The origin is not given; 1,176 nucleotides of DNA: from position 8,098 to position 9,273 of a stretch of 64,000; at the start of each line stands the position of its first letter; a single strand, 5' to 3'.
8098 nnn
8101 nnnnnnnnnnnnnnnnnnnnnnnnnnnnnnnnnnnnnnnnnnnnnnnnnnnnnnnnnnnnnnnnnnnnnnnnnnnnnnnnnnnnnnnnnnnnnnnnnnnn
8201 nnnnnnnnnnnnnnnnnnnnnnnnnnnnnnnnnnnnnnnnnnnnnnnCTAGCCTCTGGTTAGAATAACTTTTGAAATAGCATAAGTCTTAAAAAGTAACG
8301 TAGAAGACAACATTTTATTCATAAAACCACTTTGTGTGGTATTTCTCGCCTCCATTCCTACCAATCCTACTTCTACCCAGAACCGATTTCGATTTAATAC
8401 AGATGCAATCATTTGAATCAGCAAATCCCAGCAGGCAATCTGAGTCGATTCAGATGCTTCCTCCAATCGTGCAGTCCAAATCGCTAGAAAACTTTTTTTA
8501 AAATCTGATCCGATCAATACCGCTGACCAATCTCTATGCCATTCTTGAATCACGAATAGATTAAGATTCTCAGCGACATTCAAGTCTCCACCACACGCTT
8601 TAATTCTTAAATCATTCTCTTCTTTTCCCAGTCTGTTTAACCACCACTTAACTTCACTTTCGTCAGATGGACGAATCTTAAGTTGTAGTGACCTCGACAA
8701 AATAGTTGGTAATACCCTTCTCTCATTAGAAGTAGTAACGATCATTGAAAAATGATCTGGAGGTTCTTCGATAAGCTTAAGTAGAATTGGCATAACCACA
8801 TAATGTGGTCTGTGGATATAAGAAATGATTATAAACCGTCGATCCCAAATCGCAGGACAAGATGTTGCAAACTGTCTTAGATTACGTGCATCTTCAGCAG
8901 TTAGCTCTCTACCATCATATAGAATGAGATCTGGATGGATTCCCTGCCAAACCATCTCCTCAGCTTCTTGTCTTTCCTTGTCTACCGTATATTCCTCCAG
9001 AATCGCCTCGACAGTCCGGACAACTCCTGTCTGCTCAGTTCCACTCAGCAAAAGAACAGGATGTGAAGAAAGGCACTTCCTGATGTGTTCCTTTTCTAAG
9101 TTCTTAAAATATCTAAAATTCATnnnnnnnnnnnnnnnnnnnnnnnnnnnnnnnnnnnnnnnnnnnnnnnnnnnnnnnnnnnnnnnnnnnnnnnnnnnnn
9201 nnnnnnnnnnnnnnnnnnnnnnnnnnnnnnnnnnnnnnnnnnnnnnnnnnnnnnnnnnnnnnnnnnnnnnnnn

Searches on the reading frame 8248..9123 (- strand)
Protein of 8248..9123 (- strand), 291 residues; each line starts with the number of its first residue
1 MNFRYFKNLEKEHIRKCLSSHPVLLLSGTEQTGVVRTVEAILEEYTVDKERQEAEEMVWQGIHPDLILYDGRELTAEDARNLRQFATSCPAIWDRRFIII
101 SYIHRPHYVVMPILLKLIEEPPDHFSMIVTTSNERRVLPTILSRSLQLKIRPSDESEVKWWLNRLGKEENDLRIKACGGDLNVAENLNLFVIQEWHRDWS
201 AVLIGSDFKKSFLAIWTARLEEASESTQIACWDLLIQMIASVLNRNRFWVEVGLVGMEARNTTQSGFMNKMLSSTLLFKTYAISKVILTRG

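Call 21: search_protein_families(library=pfam, proteins=[window:8248-9123:-], max_evalue=0.001)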
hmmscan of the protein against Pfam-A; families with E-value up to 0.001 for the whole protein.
window:8248-9123:- (291 aa): 1 family
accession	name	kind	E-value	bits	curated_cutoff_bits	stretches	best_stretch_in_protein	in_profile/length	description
PF13177.12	DNA_pol3_delta2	-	8.3e-16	58.8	27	1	23-152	21-159/161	DNA polymerase III, delta subunit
